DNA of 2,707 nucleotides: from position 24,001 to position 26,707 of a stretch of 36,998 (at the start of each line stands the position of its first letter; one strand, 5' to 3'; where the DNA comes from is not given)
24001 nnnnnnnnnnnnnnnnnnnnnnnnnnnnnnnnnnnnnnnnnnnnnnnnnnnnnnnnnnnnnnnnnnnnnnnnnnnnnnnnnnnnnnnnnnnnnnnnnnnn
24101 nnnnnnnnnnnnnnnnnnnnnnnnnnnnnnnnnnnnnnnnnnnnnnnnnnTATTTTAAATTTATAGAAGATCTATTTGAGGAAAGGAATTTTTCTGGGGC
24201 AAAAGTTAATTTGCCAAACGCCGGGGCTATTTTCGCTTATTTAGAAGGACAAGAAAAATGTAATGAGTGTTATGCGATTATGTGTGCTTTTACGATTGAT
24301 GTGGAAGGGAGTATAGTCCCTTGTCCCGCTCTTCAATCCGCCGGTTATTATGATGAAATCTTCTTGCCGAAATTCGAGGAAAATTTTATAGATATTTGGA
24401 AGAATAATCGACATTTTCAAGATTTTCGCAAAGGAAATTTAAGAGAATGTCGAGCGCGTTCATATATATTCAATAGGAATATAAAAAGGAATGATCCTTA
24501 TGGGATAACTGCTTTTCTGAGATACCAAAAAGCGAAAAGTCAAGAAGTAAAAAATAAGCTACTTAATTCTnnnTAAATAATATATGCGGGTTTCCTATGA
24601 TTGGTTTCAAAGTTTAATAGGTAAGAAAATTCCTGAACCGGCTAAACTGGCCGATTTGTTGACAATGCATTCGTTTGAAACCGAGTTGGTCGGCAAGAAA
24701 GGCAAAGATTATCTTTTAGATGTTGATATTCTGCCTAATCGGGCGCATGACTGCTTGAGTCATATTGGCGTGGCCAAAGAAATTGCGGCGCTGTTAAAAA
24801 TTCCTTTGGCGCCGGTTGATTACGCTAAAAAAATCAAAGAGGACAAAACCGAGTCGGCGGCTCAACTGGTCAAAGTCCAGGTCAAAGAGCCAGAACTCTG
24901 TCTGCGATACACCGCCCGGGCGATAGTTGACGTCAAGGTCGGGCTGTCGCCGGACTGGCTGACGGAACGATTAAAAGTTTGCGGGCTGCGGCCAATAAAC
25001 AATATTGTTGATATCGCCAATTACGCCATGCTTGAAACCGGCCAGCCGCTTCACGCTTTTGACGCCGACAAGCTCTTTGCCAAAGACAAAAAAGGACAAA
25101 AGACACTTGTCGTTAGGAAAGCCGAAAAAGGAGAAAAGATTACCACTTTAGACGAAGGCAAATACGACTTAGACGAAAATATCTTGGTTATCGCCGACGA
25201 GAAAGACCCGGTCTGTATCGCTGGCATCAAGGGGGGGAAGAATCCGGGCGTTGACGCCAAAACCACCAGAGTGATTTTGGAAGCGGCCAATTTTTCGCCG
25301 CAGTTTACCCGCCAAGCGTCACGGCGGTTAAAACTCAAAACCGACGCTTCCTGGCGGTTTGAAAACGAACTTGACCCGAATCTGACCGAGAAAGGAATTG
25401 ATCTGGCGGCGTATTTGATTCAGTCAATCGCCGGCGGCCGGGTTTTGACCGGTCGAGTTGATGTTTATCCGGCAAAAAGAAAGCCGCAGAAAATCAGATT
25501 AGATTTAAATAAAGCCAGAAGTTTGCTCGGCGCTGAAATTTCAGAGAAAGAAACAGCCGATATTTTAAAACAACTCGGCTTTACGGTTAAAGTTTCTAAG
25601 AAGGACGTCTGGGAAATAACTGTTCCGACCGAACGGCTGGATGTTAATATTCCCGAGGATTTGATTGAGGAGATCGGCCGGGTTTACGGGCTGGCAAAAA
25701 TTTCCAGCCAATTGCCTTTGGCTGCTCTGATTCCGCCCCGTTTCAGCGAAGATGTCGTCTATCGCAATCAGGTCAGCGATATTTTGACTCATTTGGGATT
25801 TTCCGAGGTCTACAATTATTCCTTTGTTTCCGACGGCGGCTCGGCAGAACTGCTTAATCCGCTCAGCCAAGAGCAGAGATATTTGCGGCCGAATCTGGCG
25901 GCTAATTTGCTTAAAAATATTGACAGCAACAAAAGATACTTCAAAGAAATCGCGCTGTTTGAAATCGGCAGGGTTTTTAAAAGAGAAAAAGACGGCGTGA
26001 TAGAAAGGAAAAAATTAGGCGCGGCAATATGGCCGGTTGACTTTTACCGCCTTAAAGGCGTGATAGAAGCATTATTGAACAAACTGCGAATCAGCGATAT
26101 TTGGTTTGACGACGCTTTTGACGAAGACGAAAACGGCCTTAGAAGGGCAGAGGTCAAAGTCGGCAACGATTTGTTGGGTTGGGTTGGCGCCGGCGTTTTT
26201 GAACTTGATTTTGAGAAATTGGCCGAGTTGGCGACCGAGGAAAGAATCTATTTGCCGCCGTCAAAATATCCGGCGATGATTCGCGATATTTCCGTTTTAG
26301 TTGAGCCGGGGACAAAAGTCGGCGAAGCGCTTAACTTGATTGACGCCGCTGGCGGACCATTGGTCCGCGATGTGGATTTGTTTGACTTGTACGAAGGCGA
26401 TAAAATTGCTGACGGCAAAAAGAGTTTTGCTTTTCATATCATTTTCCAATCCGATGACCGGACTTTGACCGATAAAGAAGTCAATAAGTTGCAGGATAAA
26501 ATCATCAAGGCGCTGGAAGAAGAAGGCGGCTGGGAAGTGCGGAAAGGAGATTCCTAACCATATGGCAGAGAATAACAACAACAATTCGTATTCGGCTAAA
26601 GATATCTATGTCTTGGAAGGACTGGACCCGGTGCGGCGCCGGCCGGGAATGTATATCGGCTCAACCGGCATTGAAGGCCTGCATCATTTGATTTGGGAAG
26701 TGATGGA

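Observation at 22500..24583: Compositional mosaic: the 3' half of pheS plus the downstream cassette are AT-rich, with the junction at the HPARD motif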

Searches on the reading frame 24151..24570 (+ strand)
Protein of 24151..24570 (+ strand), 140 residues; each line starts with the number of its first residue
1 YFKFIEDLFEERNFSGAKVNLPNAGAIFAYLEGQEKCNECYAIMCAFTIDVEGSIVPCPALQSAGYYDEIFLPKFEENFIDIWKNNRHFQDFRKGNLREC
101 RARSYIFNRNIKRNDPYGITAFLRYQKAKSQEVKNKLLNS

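Call 54: search_protein_families(library=pfam, proteins=[window:24151-24570:+], max_evalue=5)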
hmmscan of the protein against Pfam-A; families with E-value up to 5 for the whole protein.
window:24151-24570:+ (140 aa): 2 families
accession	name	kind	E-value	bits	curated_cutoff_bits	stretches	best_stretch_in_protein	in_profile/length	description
PF13186.11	SPASM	-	2.2e-05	25.1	21.5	1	40-101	1-64/67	Iron-sulfur cluster-binding domain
PF01992.21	vATP-synt_AC39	-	0.031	14.1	29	1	99-135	283-319/339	ATP synthase (C/AC39) subunit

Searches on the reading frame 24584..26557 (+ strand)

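Call 7: search_protein_families(library=pfam, proteins=[window:24584-26557:+])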
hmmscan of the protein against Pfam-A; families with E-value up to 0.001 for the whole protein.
window:24584-26557:+ (657 aa): 4 families
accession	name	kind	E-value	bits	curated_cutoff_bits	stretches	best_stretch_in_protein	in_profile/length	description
PF03483.22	B3_4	-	1.9e-61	207.1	29.3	1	106-284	2-174/174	B3/4 domain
PF03147.19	FDX-ACB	-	5.1e-28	97.8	31.1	1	560-653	1-94/94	Ferredoxin-fold anticodon binding domain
PF17759.6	tRNA_synthFbeta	-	1e-27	97.4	22.4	1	373-536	1-192/214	Phenylalanyl tRNA synthetase beta chain CLM domain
PF03484.21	B5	-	1.4e-24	86.5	28.6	1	304-369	1-66/67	tRNA synthetase B5 domain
